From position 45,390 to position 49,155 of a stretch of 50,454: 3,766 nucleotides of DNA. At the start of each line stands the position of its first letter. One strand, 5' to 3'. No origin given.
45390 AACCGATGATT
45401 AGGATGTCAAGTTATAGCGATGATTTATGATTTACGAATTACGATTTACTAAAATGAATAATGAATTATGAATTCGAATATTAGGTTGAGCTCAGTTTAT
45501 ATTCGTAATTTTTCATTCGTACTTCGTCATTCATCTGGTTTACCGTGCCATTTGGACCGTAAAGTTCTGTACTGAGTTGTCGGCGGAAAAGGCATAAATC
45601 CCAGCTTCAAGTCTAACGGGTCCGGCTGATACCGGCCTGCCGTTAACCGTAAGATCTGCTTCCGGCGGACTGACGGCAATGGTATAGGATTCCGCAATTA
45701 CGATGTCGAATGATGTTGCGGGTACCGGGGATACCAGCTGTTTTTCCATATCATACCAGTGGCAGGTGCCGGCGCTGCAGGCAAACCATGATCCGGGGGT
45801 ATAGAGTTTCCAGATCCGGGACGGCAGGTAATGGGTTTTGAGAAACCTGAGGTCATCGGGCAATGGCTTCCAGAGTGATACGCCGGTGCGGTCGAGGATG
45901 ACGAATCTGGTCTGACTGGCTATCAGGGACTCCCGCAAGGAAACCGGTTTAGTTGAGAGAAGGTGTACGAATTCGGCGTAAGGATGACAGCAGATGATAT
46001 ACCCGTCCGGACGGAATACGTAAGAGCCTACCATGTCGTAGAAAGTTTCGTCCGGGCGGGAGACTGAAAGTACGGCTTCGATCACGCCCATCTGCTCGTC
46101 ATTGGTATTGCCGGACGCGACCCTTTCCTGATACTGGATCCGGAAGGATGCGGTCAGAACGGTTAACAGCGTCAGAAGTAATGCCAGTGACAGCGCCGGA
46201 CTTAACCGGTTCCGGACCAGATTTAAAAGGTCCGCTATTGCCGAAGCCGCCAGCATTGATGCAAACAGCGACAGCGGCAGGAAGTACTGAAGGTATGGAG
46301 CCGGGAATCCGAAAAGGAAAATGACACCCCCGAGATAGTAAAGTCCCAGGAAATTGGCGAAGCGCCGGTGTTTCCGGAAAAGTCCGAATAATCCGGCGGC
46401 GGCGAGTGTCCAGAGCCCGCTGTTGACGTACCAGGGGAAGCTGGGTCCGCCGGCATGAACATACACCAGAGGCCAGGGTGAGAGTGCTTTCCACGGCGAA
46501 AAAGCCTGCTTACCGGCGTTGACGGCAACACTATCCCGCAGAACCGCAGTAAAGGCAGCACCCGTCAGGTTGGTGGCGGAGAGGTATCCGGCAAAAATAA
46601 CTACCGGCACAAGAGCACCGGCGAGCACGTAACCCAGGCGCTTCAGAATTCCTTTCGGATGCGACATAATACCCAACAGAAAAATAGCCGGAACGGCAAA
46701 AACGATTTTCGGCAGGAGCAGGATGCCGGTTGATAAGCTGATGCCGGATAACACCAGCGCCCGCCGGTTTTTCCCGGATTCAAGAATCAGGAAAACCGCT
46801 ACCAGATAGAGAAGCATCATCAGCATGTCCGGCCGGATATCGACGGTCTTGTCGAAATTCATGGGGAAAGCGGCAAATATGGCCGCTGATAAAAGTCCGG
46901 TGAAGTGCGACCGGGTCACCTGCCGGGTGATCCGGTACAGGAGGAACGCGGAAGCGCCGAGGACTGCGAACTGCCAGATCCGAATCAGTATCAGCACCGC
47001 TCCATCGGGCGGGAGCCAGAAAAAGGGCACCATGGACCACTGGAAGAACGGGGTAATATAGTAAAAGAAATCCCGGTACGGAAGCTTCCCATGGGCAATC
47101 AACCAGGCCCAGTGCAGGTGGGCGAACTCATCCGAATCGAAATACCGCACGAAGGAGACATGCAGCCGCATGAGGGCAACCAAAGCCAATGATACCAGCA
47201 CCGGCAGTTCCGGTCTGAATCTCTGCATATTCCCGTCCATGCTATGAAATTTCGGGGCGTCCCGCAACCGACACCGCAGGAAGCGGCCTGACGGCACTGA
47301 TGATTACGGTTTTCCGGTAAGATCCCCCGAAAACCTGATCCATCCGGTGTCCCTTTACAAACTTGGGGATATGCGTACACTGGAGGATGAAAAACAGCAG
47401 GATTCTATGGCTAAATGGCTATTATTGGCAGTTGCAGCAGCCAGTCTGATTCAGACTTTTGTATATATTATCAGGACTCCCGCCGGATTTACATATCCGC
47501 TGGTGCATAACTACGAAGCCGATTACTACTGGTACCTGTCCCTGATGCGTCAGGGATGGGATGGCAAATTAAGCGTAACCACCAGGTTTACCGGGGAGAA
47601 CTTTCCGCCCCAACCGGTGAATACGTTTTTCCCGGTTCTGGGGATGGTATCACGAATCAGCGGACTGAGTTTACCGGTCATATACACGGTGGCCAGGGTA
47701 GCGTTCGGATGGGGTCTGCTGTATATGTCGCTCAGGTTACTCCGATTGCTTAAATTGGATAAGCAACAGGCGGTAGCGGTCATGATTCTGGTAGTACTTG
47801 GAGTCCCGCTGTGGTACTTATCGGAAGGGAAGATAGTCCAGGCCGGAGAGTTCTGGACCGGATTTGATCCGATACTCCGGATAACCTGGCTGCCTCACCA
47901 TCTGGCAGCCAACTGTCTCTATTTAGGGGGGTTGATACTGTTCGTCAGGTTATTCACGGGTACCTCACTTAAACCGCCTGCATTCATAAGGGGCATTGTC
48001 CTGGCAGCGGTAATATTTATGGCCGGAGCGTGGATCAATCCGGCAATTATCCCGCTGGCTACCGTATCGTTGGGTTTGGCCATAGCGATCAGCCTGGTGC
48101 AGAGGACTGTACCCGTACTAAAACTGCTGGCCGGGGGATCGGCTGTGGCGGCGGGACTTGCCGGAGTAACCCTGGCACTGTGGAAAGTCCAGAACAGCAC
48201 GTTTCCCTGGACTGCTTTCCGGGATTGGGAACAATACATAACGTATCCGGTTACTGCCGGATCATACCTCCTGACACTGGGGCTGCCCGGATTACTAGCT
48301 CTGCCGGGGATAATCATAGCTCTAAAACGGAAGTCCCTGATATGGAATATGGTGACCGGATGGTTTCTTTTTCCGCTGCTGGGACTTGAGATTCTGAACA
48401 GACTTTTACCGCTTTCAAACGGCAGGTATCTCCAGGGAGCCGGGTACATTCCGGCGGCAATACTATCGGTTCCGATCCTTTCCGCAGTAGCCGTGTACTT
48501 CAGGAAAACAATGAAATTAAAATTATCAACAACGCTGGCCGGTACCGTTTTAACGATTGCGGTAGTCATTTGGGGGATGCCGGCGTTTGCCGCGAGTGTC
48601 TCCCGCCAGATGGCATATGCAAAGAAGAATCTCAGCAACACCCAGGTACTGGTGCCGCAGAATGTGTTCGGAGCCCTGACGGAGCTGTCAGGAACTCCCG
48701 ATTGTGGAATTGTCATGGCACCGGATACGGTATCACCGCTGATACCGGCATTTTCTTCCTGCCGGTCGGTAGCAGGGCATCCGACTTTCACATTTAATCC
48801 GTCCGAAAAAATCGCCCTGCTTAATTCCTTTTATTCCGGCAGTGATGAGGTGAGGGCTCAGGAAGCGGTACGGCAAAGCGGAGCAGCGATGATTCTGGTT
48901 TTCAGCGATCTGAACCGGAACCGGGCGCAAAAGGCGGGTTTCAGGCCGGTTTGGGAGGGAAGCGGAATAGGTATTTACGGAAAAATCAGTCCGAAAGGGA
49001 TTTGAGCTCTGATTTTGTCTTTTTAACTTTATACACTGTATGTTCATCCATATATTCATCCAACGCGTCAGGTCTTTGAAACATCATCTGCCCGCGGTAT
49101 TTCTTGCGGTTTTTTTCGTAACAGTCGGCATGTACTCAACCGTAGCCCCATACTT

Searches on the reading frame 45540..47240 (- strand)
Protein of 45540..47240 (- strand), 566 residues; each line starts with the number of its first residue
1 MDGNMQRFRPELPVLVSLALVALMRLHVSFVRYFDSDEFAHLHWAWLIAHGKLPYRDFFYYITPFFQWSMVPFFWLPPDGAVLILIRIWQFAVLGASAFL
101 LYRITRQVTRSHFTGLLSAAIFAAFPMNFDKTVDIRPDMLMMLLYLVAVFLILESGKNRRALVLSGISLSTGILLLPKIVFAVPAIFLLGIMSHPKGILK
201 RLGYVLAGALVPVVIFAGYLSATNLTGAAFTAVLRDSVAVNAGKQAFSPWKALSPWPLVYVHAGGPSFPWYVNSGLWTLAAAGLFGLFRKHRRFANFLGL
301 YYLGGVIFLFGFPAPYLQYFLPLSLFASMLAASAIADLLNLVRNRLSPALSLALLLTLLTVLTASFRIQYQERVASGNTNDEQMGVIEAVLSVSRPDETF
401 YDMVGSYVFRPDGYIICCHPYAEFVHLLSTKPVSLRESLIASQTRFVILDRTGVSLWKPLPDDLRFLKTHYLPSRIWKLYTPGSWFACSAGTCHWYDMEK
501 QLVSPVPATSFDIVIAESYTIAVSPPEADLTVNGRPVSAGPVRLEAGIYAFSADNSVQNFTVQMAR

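Call 5: search_protein_families(library=pfam, proteins=[window:45540-47240:-], max_evalue=0.01)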
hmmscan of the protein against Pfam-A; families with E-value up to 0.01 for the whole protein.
window:45540-47240:- (566 aa): 1 family
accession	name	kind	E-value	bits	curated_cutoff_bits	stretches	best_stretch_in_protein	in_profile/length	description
PF13231.12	PMT_2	-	4.9e-08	33.8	26.1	1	82-217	20-155/160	Dolichyl-phosphate-mannose-protein mannosyltransferase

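Call 10: search_protein_families(library=ncbifam, proteins=[window:45540-47240:-], max_evalue=1)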
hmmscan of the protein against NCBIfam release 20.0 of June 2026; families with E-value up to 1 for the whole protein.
window:45540-47240:- (566 aa): 0 families

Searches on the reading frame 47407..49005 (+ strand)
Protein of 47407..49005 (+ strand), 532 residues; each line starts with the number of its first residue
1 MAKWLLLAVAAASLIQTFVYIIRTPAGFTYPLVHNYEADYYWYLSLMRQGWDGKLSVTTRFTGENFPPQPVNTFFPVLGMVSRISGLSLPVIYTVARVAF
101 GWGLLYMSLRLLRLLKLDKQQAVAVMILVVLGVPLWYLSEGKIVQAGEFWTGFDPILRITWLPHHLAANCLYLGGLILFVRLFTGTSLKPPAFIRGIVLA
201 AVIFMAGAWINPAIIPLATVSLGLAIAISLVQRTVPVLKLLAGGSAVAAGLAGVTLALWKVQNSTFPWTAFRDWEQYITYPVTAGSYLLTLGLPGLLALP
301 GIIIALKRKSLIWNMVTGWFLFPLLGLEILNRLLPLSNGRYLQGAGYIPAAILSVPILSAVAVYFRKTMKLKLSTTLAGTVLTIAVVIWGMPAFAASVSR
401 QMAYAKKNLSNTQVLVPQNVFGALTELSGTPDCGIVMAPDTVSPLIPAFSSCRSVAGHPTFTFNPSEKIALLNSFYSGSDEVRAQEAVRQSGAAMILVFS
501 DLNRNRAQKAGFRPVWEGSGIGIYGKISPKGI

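Call 5: search_protein_families(library=pfam, proteins=[window:47407-49005:+], max_evalue=0.01)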
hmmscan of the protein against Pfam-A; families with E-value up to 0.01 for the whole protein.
window:47407-49005:+ (532 aa): 0 families

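Call 10: search_protein_families(library=ncbifam, proteins=[window:47407-49005:+], max_evalue=1)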
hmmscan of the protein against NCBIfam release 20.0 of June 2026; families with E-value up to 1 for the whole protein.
window:47407-49005:+ (532 aa): 0 families

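Call 21: find_homologous_proteins(query=window:47407-49005:+, max_evalue=0.001)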
Query window:47407-49005:+ (532 aa): 33 proteins with E <= 0.001 among 8000 candidates.
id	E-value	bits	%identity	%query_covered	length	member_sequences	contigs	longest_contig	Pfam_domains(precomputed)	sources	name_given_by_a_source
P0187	0.0e+0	1171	100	100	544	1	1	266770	-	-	-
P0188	1.9e-170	586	51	99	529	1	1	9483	-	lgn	-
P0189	3.1e-137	477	46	97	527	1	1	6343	-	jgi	jgi:hypothetical protein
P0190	5.5e-131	456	47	89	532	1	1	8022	-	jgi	jgi:hypothetical protein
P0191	9.7e-131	455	43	98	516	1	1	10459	-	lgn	-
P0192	7.7e-126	439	44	98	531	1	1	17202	-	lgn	-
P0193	6.5e-125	436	45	91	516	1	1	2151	-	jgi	jgi:hypothetical protein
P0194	2.5e-123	431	41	98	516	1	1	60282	-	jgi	jgi:hypothetical protein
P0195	4.4e-120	420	43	90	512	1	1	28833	-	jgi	-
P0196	1.6e-118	415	39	99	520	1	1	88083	-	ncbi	-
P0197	3.8e-115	404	40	97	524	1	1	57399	-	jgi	jgi:hypothetical protein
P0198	1.4e-111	392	47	88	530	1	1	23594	-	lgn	-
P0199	3.6e-111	391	42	89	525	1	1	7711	-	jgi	jgi:hypothetical protein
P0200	4.8e-111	390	45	89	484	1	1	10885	-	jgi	jgi:hypothetical protein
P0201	1.7e-110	388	39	97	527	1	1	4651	-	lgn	-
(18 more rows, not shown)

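Call 51: find_encoding_contigs(protein=P0187, flank=10000, max_places=3)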
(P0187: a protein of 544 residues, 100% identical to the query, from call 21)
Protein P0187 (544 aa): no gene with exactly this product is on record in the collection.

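Call 90: search_solved_structures(query=A5, max_evalue=10)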
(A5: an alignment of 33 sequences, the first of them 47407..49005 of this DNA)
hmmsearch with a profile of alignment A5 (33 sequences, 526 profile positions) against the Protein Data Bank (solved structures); distinct sequences matched with E-value up to 10: 8.
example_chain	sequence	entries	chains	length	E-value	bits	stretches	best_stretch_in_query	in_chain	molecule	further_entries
7ywd_A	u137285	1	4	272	0.48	12.5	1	417-504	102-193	Ganglioside-induced differentiation-associated protein 1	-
7q6k_A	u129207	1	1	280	0.49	12.4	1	417-504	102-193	Ganglioside-induced differentiation-associated protein 1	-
8a4k_A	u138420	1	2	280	0.5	12.4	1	417-504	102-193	Ganglioside-induced differentiation-associated protein 1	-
8a4j_A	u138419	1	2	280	0.5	12.4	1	417-504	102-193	Ganglioside-induced differentiation-associated protein 1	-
7q6j_A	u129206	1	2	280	0.5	12.4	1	417-504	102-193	Ganglioside-induced differentiation-associated protein 1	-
7aia_AAA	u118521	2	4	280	0.5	12.4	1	417-504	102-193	Ganglioside-induced differentiation-associated protein 1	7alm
7b2g_A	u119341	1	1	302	0.53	12.3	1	416-504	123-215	Ganglioside-induced differentiation-associated protein 1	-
8exz_A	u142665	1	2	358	0.96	11.5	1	417-503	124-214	Ganglioside-induced differentiation-associated protein 1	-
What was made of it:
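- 47407..49005 (+): C12, YYY-related GT-C (532 aa). No Pfam, NCBIfam or PDB hit (calls 5, 10, 90).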
